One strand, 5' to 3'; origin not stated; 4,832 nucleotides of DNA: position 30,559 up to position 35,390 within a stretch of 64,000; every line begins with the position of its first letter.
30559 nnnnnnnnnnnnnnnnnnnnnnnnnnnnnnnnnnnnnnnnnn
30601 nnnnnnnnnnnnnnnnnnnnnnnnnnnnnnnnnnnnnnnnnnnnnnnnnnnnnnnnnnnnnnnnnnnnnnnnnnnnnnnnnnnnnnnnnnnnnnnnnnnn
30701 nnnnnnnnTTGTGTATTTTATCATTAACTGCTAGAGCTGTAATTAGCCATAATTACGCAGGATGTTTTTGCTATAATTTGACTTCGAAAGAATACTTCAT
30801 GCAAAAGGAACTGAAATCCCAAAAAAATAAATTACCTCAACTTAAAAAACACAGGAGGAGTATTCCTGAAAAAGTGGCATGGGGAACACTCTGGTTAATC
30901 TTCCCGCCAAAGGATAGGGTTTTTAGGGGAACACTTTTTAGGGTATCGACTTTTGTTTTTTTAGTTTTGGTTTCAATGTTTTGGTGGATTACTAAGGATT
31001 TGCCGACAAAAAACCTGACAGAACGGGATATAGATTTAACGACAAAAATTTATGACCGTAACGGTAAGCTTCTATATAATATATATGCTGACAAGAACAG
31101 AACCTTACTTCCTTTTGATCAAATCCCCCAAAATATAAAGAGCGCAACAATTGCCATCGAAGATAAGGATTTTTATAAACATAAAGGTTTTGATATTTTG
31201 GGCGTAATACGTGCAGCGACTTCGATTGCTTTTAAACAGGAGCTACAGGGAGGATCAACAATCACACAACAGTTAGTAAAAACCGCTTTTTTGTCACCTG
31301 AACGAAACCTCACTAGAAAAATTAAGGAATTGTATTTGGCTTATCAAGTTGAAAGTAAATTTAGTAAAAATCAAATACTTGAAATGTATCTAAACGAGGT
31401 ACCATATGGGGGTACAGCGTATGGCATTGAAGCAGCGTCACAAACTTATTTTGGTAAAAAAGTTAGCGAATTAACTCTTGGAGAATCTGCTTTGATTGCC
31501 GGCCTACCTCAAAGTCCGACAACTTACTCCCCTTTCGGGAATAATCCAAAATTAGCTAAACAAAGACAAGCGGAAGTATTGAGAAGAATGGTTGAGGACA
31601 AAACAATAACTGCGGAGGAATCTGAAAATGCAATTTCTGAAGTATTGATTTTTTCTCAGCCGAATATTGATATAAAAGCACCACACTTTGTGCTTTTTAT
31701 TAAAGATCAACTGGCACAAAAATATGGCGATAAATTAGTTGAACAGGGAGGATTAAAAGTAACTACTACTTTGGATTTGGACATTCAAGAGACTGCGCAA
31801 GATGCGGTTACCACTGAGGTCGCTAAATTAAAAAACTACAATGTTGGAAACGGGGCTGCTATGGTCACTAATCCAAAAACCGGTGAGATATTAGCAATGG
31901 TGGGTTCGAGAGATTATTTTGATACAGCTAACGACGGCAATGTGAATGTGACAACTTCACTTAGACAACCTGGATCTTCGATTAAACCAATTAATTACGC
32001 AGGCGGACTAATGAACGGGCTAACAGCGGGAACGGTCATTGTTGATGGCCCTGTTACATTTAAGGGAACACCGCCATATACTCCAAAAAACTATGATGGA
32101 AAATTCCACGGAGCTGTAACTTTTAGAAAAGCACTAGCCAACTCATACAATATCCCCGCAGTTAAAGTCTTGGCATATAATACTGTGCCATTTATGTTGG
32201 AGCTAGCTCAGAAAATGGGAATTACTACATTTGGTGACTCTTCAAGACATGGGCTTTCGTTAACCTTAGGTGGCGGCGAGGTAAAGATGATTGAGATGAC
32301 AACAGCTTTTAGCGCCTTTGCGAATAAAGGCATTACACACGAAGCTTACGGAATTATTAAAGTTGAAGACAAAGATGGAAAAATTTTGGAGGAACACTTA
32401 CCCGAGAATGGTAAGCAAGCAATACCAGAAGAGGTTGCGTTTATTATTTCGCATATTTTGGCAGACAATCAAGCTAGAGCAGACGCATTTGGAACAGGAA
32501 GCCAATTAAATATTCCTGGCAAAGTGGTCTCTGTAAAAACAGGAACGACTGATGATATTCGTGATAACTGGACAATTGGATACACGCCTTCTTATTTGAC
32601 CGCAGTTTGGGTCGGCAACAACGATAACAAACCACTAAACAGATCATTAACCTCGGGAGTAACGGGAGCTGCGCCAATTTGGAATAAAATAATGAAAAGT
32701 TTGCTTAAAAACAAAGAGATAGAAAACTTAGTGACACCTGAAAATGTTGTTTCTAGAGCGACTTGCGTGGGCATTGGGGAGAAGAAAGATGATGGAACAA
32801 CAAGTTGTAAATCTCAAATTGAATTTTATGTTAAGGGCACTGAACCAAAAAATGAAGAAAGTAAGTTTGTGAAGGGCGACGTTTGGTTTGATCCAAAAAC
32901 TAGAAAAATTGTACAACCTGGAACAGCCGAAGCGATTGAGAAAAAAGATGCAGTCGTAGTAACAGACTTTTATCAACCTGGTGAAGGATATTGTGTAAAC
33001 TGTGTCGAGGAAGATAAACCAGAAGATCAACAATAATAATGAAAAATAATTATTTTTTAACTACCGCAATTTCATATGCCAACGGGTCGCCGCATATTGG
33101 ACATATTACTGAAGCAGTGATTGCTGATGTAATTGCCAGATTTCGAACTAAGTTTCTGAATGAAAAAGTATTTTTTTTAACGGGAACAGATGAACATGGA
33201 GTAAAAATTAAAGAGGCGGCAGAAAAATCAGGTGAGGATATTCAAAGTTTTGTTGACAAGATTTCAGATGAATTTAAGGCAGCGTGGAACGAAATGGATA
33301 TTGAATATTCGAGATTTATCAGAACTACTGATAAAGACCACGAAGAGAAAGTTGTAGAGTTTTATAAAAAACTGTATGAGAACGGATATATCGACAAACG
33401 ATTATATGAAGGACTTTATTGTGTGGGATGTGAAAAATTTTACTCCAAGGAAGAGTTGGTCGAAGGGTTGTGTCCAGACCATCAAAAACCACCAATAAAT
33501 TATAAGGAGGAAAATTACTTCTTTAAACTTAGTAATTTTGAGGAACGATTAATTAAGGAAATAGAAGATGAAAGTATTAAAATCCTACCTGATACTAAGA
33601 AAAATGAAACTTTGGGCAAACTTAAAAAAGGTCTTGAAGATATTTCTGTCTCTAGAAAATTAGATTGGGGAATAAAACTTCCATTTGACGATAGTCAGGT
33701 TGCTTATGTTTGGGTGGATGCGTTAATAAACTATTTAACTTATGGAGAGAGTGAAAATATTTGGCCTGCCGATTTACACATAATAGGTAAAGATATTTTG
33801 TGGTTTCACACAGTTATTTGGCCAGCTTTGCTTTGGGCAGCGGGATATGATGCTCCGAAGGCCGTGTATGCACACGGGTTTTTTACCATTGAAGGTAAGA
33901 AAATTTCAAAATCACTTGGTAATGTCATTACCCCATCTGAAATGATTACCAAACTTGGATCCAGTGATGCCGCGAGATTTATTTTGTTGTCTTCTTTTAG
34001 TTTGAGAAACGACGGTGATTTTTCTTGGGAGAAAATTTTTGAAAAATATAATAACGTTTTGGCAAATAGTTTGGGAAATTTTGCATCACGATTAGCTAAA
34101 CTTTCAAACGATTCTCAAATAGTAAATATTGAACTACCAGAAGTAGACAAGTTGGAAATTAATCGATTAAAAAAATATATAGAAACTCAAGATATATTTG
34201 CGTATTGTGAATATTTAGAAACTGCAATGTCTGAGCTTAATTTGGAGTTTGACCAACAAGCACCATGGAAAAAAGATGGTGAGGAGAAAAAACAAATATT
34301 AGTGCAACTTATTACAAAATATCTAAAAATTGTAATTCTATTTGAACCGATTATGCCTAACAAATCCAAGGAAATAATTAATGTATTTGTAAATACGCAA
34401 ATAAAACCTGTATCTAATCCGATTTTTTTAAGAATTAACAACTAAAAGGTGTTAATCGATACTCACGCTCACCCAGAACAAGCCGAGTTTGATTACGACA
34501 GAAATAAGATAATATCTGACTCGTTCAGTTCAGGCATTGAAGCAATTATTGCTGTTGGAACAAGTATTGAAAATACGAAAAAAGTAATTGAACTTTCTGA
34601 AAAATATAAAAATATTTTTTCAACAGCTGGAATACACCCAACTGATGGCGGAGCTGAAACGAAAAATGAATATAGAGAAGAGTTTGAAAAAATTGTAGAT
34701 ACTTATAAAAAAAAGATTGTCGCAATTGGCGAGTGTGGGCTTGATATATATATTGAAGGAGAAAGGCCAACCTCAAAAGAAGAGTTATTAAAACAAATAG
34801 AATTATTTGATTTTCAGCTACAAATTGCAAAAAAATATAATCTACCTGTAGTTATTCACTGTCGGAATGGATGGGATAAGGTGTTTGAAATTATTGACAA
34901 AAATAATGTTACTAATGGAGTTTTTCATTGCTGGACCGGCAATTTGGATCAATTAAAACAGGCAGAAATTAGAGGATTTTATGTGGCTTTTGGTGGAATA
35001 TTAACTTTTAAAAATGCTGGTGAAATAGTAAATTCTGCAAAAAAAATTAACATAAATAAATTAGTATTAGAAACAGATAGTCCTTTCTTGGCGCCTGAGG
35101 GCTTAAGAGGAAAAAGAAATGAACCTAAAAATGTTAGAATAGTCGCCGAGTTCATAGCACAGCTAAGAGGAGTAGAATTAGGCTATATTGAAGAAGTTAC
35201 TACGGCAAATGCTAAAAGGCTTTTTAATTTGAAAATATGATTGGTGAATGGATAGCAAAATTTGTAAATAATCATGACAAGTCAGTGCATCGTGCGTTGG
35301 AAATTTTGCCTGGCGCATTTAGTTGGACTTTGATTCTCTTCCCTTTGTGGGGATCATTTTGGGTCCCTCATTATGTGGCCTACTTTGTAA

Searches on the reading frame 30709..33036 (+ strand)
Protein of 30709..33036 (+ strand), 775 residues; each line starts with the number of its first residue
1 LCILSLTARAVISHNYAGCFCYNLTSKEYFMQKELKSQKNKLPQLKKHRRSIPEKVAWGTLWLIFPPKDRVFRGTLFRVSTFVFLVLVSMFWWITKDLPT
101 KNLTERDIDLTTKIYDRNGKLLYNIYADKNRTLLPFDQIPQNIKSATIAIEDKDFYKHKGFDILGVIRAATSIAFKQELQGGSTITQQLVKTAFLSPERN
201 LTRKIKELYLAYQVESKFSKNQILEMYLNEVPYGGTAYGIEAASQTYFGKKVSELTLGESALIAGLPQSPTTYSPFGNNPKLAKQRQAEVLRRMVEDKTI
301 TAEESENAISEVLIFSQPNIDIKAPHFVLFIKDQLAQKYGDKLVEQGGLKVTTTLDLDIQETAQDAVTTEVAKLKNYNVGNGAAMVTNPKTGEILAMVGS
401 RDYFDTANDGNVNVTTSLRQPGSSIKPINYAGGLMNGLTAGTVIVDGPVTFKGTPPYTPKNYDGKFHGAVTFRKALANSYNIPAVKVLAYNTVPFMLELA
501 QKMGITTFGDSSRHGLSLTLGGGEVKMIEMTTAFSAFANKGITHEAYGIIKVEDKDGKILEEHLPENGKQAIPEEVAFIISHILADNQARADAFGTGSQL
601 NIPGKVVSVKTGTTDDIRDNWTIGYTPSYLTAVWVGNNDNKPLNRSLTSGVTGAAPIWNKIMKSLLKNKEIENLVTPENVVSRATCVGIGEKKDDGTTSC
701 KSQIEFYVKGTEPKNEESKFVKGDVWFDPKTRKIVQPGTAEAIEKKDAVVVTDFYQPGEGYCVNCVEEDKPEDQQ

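Call 50: search_protein_families(library=pfam, proteins=[window:30709-33036:+], max_evalue=0.00001)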
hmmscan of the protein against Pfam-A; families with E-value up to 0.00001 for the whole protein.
window:30709-33036:+ (775 aa): 2 families
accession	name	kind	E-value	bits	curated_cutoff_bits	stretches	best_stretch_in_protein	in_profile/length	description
PF00912.28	Transgly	-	7.5e-64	214.9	27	1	119-294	2-177/178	Transglycosylase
PF00905.27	Transpeptidase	-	3.1e-25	89.5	22.1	1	382-663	1-299/299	Penicillin binding protein transpeptidase domain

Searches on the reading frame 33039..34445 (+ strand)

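Call 50: search_protein_families(library=pfam, proteins=[window:33039-34445:+], max_evalue=0.00001)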
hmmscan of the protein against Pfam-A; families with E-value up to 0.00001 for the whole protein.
window:33039-34445:+ (468 aa): 4 families
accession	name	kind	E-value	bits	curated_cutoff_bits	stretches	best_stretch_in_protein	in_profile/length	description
PF09334.17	tRNA-synt_1g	-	5.8e-100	335.2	20.1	2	151-352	175-390/391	tRNA synthetases class I (M)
PF00133.28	tRNA-synt_1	-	4.9e-33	114.9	22.7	2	2-216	22-245/414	tRNA synthetases class I (I, L, M and V)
PF01406.26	tRNA-synt_1e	-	1.7e-12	47.8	27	0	17-118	22-121/301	tRNA synthetases class I (C) catalytic domain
PF01921.24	tRNA-synt_1f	-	8.9e-06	25.3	27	0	269-319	263-312/360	tRNA synthetases class I (K)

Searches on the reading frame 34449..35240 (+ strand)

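Call 84: search_protein_families(library=pfam, proteins=[window:34449-35240:+], max_evalue=0.001)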
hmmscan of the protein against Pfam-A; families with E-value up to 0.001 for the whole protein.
window:34449-35240:+ (263 aa): 1 family
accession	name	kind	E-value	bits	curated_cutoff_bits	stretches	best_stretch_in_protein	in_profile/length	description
PF01026.27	TatD_DNase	-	8.1e-74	248.6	27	1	3-260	1-253/253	TatD related DNase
